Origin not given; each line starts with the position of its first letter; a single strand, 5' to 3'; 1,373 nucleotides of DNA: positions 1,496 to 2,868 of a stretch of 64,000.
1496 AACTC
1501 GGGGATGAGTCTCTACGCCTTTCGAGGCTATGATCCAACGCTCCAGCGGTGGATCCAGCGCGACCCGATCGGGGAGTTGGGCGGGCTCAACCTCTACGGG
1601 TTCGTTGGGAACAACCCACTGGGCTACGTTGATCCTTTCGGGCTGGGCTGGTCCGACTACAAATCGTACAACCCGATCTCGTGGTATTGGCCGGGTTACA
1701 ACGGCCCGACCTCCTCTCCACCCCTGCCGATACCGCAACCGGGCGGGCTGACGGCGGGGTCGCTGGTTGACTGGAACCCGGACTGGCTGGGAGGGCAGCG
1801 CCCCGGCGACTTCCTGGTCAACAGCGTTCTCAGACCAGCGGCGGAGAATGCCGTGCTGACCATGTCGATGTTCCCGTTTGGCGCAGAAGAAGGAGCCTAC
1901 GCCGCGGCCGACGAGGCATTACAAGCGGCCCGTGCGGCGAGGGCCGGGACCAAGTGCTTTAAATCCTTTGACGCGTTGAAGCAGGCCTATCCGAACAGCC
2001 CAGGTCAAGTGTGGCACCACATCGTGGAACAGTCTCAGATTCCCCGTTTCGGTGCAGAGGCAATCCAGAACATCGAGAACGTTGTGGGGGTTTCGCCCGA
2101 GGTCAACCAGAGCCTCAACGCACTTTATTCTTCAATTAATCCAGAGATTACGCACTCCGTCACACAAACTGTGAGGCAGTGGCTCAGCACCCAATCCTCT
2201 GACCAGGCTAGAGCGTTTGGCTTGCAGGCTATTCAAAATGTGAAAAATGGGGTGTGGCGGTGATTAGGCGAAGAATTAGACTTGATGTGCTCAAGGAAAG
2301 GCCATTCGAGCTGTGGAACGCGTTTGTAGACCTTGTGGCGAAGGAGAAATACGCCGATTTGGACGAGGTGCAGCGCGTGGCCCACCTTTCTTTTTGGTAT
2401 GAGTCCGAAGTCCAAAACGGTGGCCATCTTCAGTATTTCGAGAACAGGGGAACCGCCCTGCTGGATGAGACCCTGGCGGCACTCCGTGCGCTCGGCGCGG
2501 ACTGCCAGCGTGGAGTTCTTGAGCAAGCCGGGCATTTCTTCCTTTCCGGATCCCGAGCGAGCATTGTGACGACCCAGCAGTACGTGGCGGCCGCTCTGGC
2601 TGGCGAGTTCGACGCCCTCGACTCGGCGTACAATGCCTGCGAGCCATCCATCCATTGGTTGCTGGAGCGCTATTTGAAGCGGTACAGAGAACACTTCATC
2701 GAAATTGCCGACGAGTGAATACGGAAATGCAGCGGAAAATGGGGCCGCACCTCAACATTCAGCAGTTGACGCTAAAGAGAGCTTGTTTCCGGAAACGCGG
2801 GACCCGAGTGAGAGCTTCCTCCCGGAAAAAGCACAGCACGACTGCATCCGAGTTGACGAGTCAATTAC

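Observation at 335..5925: Tandem RHS polymorphic-toxin cassettes with C-terminal tip displacement and separate immunity genes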

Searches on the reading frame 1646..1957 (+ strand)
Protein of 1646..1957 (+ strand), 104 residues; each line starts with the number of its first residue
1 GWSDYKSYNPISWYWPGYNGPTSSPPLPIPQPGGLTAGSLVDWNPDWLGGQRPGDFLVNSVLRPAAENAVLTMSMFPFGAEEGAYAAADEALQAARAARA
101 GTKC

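Call 92: search_protein_families(library=pfam, max_evalue=0.1, proteins=[window:1646-1957:+])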
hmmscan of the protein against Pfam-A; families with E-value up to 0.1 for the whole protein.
seq(104 aa): 0 families

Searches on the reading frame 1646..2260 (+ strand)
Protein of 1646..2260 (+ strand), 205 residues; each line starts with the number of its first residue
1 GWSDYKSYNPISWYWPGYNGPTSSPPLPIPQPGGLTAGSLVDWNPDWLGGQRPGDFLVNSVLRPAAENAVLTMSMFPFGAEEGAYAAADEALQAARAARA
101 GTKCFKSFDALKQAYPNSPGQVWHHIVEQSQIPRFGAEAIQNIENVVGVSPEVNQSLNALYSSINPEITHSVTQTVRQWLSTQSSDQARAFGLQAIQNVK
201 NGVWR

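Call 5: search_protein_families(library=pfam, max_evalue=1, proteins=[window:1646-2260:+])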
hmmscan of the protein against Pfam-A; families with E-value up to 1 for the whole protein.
seq(205 aa): 1 family
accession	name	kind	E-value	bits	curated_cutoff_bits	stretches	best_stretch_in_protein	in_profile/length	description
PF18872.5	Daz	-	0.13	12.8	27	1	114-122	1-9/21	Daz repeat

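Call 9: find_homologous_proteins(query=window:1646-2260:+, max_evalue=0.001)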
Query seq(205 aa) (205 aa): 24 proteins with E <= 0.001 among 901 candidates.
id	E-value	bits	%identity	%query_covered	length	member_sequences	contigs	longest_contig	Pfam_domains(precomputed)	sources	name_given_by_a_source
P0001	4.2e-62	227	61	100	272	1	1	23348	-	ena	-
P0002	9.6e-52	194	73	48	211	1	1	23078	-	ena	-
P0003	1.0e-50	190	63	75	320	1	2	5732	-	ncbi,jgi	jgi:RHS repeat-associated protein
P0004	5.1e-49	185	61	75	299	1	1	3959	-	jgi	-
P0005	2.4e-48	182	69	53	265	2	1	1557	-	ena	-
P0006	7.7e-46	174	50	91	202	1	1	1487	-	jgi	jgi:hypothetical protein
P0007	6.9e-44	168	60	76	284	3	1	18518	-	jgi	jgi:hypothetical protein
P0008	5.0e-34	136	68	50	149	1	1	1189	-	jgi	jgi:hypothetical protein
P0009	1.5e-30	124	63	48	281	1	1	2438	-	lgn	-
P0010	6.7e-29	119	63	50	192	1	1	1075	-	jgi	jgi:hypothetical protein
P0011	1.4e-28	118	61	51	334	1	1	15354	PF14449.12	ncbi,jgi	jgi:RHS repeat-associated protein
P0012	1.7e-25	108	58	55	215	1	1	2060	-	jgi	jgi:hypothetical protein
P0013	1.2e-23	102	58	34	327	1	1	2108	PF15605.12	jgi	-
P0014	1.3e-18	85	44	60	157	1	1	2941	-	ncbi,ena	-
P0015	2.0e-18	85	47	56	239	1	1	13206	-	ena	-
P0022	4.3e-11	61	39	30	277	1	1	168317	-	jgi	jgi:RHS repeat-associated protein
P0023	4.5e-10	57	38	31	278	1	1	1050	PF15605.12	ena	-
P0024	2.8e-7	48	37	33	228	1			-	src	-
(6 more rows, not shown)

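Call 13: find_encoding_contigs(protein=P0001, flank=6000, max_places=3)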
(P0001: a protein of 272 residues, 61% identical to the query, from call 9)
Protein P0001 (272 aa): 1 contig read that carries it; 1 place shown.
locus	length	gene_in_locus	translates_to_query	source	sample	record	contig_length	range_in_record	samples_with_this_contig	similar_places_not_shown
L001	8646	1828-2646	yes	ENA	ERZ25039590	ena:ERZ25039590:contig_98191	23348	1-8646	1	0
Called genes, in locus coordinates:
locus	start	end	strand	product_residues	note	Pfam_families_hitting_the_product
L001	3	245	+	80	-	?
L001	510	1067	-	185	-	PF02371:Transposase_20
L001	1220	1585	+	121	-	-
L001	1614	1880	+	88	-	-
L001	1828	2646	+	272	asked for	-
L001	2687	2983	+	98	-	PF14300:DMP19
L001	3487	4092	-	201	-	-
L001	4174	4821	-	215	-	PF01048:PNP_UDP_1 (weak)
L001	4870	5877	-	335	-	PF02954:HTH_8, PF03104:DNA_pol_B_exo1 (weak), PF10108:DNA_pol_B_exo2, PF13482:RNase_H_2 (weak)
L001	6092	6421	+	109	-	-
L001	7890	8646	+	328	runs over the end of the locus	PF00126:HTH_1, PF03466:LysR_substrate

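Call 14: find_encoding_contigs(protein=P0011, flank=6000, max_places=3)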
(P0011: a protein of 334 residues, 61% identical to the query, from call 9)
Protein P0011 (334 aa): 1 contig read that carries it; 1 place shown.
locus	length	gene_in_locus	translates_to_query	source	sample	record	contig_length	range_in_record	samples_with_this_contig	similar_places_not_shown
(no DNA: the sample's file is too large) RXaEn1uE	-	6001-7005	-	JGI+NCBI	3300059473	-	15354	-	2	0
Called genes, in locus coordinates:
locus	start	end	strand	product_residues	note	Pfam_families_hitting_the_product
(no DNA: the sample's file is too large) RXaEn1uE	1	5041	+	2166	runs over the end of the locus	PF05593:RHS_repeat (faint), PF25023:TEN_YD-shell (weak)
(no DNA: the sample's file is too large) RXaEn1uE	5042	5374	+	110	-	-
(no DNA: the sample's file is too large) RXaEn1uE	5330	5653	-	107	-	-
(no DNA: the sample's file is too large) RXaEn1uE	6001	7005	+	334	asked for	PF14449:PT-TG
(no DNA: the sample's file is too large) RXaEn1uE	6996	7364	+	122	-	-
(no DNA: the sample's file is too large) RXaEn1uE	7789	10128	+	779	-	PF27228:MTBMA_p00010_2nd (weak)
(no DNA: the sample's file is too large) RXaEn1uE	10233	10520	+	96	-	?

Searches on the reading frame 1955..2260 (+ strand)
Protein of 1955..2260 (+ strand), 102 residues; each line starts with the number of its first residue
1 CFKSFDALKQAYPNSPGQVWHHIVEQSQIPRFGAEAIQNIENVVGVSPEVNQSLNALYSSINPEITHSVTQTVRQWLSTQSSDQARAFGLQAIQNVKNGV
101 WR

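Call 20: search_protein_families(library=pfam, alignment_id=A1, max_evalue=10)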
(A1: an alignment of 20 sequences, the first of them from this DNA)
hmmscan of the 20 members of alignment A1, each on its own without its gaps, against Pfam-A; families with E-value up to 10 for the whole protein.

A. member 1, seq(102 aa): 2 families
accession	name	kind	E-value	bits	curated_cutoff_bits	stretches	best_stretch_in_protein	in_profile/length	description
PF18872.5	Daz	-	0.058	13.9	27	1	11-19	1-9/21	Daz repeat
PF16788.10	ATF7IP_BD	-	0.1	13.3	27.6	1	13-85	133-207/219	ATF-interacting protein binding domain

B. families by the number of members that match (of 20 scanned): 17 families
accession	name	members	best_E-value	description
PF18535.6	Gal11_ABD1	2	0.055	Gal11 activator-binding domain (ABD1)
PF09533.15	DUF2380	2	0.07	Predicted lipoprotein of unknown function (DUF2380)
PF18016.8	SAM_3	2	0.11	SAM domain (Sterile alpha motif)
PF18301.6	preATP-grasp_3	1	0.0022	pre ATP-grasp 3 domain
PF23165.1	zf-C2H2_FBX41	1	0.038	F-box only protein 41 C2H2 zinc finger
PF18872.5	Daz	1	0.058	Daz repeat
PF22077.1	C2c1_Nuc-II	1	0.076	CRISPR-associated endonuclease C2c1 Nuc-II domain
PF16788.10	ATF7IP_BD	1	0.1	ATF-interacting protein binding domain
PF16084.10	LydB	1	0.1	LydA-holin antagonist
PF13391.12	HNH_2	1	0.11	HNH endonuclease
PF17241.8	Retrotran_gag_4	1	0.13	Ty5 Gag N-terminal region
PF01475.25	FUR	1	0.13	Ferric uptake regulator family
PF00491.26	Arginase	1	0.17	Arginase family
PF07510.16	GmrSD_C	1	0.19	GmrSD restriction endonucleases, C-terminal domain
PF12826.13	HHH_2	1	0.2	Helix-hairpin-helix motif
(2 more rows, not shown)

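Call 32: predict_structure(alignment_id=A1)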
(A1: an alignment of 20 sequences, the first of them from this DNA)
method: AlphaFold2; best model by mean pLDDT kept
length: 102 residues; sequences in the alignment: 20
mean_pLDDT: 92.5   pTM: 0.82
mean pLDDT of the five models: 92.5, 88.3, 88.3, 86.7, 83.4
residues with pLDDT >= 90: 73; 70-90: 28; 50-70: 1; < 50: 0
segments of 3 or more residues with pLDDT < 50: none
pLDDT, mean of each block of 10 residues (from residue 1): 83 91 91 88 95 96 95 95 96 96 87
secondary structure, 60 per line:
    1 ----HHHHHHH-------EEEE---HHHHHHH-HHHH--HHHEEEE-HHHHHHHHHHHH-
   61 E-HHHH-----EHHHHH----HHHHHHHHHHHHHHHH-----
elements in order: H5-11 E19-22 H26-32 H34-37 E43-46 H48-59 H63-66 H73-77 H82-97

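Call 38: search_solved_structures(query=A1, max_evalue=10, show_alignments=2)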
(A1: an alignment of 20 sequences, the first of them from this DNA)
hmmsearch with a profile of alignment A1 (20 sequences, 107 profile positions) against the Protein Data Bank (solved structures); distinct sequences matched with E-value up to 10: 0.

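Call 49: find_related_loci(query=A1, collection=metagenome_contigs, flank=3000)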
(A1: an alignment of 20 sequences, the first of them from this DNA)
Query A1 (102 aa) in metagenome_contigs; peptide patterns used: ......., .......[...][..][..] (x = any residue, [..] = any of these).
600 stretches matched a pattern (row limit reached: there are more); 489 encode a relative of the query (tblastn E <= 1e-3); the best 80 are kept; 80 distinct loci.
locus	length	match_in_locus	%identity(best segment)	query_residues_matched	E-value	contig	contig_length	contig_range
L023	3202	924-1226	77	1-101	2e-50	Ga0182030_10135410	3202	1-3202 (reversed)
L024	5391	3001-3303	68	1-101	2e-45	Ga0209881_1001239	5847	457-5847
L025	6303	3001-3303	68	1-101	2e-45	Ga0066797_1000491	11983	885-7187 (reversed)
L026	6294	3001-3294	56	1-99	1e-32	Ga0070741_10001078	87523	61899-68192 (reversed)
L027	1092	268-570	52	2-101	1e-30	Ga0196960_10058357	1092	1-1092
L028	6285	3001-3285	58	2-96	1e-29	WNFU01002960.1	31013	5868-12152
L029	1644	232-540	50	2-101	6e-30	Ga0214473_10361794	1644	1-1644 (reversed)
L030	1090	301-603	53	2-101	6e-30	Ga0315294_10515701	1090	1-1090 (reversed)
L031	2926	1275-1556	52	2-94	1e-28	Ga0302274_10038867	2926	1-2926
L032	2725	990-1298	50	2-101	1e-28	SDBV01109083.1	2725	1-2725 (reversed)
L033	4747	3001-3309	52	2-101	1e-28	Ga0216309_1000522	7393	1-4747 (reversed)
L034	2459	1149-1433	56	2-96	5e-29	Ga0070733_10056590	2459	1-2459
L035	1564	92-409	51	2-101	1e-28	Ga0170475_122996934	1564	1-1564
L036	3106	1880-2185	47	4-102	2e-28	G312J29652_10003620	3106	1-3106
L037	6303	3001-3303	51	4-101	5e-28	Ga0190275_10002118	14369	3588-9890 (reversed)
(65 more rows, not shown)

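Call 73: fold_search(model_id=the predicted structure, library=pdb)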
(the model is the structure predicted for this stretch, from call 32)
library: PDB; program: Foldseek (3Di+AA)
matches with E <= 10: 36; with E <= 0.001: 0
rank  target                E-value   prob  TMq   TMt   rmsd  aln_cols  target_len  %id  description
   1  8an4_B                2.4e+00  0.04  0.21  0.13  13.0        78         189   13  MenT1 toxin (rv0078a) from Mycobacterium tuberculosis H37Rv (released 2023-08-02)
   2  3uez_F                3.5e+00  0.02  0.16  0.12  14.6        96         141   11  Crystal structure of the human Colony-Stimulating Factor 1 (hCSF-1) cytokine in complex with the viral receptor BARF1 (released 2012-08-22)
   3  4fa8_G                3.8e+00  0.02  0.16  0.12  13.7        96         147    8  Multi-pronged modulation of cytokine signaling (released 2012-08-29)
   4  5w6g_B                4.6e+00  0.01  0.15  0.11  22.3       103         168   14  Human antibody 6649 in complex with influenza hemagglutinin H1 Solomon Islands (released 2017-12-20)
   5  8an5_A                4.9e+00  0.01  0.21  0.13  14.6       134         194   10  MenAT1 toxin-antitoxin complex (rv0078a-rv0078b) from Mycobacterium tuberculosis H37Rv (released 2023-08-02)
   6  8an4_A                5.2e+00  0.02  0.19  0.12  11.9        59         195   12  MenT1 toxin (rv0078a) from Mycobacterium tuberculosis H37Rv (released 2023-08-02)
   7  6cb6                  5.6e+00  0.03  0.30  0.27  16.9       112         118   12  CRYSTAL STRUCTURE OF VACCINIA VIRUS A6 N-TERMINUS (SPACE GROUP C2) (released 2018-12-12)
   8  4h9d_A                6.0e+00  0.11  0.25  0.27   2.4        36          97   25  Crystal Structure of Mn-dependent Gme HNH nicking endonuclease from Geobacter metallireducens GS-15, Northeast Structu (released 2012-10-10)
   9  7s5c_D                6.0e+00  0.07  0.22  0.34   4.7        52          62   13  M. xanthus ferritin-like protein EncB (released 2022-02-02)
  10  3uez_H                6.0e+00  0.01  0.16  0.12  14.7        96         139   11  Crystal structure of the human Colony-Stimulating Factor 1 (hCSF-1) cytokine in complex with the viral receptor BARF1 (released 2012-08-22)
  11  5n0t_B                6.4e+00  0.01  0.15  0.07  14.1        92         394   13  Crystal structure of OphA-DeltaC6 mutant Y76F in complex with SAM (released 2018-02-14)
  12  9g41_A                6.8e+00  0.06  0.27  0.02   9.1        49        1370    8  Mouse Teneurin2 dimer variant A0B1 (released 2026-01-21)
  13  8izt                  6.8e+00  0.03  0.33  0.28  16.7       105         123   11  Crystal structure of the N-terminal domain (residues 1-121) of MPXV A7 (released 2024-04-17)
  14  9m4f_c                6.8e+00  0.02  0.23  0.14  16.0        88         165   11  Photosystem I from the eukaryotic filamentous algae (released 2025-08-27)
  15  8ouw_B                6.8e+00  0.02  0.20  0.13  12.7        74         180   19  Cryo-EM structure of CMG helicase bound to TIM-1/TIPN-1 and homodimeric DNSN-1 on fork DNA (Caenorhabditis elegans) (released 2023-08-16)
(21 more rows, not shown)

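Call 90: search_protein_families(library=ncbifam, alignment_id=A1, max_evalue=1)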
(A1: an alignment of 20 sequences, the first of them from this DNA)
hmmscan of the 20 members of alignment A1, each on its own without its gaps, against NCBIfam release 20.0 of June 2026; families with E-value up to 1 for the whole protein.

A. member 1, seq(102 aa): 3 families
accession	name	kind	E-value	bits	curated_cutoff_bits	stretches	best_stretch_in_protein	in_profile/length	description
NF033441.0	BREX_BrxC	hypoth_equivalog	0.065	11.4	400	1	5-84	175-252/1173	BREX system P-loop protein BrxC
TIGR00207.1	fliG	equivalog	0.081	12.3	226.7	1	56-100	167-211/338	flagellar motor switch protein FliG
NF047614.1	LIC11469_fam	equivalog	0.1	12.4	150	1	11-51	142-182/191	LIC11469 family lipoprotein adhesin Lsa20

B. families by the number of members that match (of 20 scanned): 10 families
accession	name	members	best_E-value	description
NF033800.1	quorum_NprX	3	0.011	quorum-signaling peptide NprX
NF033441.0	BREX_BrxC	2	0.035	BREX system P-loop protein BrxC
NF008486.0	PRK11391.1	1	0.025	phosphotyrosine-protein phosphatase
NF042981.1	EthbenzDh_ebdD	1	0.036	ethylbenzene dehydrogenase subunit delta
NF033077.0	AAC_6p_A30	1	0.068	aminoglycoside 6'-N-acetyltransferase AAC(6')-30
TIGR01634.1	tail_P2_I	1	0.071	phage tail protein I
TIGR00207.1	fliG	1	0.081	flagellar motor switch protein FliG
NF010128.0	PRK13605.1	1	0.094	endoribonuclease SymE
NF047614.1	LIC11469_fam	1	0.1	LIC11469 family lipoprotein adhesin Lsa20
TIGR04095.1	dnd_restrict_1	1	0.17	DNA phosphorothioation system restriction enzyme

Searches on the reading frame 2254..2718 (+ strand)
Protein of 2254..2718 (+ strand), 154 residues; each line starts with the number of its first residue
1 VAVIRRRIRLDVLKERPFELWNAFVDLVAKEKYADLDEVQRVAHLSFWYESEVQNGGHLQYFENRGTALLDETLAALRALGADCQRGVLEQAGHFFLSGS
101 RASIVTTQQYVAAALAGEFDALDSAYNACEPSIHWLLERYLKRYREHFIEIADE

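Call 5: search_protein_families(library=pfam, max_evalue=1, proteins=[window:2254-2718:+])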
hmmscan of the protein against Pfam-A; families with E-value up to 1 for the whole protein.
window:2254-2718:+ (154 aa): 2 families
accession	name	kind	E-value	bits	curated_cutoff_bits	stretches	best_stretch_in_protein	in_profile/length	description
PF14300.12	DMP19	-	6.1e-19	69.1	25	1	35-143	2-111/112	DMP19-like protein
PF13173.12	AAA_14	-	0.055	13.9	27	1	18-60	48-92/129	AAA domain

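Call 6: search_protein_families(library=ncbifam, max_evalue=1, proteins=[window:2254-2718:+])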
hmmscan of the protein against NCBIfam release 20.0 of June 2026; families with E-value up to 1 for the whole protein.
window:2254-2718:+ (154 aa): 0 families

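Call 10: find_encoding_contigs(protein=window:2254-2718:+, flank=10000, max_places=8)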
Protein window:2254-2718:+ (154 aa): no gene with exactly this product is on record in the collection.

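Call 27: list_cluster_members(proteins=[P0093, window:2254-2718:+, P0001, P0097])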
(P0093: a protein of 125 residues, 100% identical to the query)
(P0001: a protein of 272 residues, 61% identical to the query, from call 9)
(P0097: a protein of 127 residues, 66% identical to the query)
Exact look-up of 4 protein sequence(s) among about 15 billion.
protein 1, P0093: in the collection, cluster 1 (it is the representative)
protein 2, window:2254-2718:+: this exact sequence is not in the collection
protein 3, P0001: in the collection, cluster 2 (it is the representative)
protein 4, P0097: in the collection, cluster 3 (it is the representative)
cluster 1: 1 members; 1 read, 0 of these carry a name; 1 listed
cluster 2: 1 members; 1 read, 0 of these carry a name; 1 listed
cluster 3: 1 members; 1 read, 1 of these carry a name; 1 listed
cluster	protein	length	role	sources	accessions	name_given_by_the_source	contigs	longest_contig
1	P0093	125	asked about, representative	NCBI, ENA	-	-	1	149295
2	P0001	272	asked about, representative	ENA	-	-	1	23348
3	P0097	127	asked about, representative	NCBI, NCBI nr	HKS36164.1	MAG TPA: hypothetical protein VJW76_03170 [Verrucomicrobiae bacterium] | hypothetical protein [Verrucomicrobiae bacterium]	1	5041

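Call 68: search_solved_structures(query=window:2254-2718:+, max_evalue=1, show_alignments=1)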
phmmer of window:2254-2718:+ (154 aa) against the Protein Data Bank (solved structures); distinct sequences matched with E-value up to 1: 0.
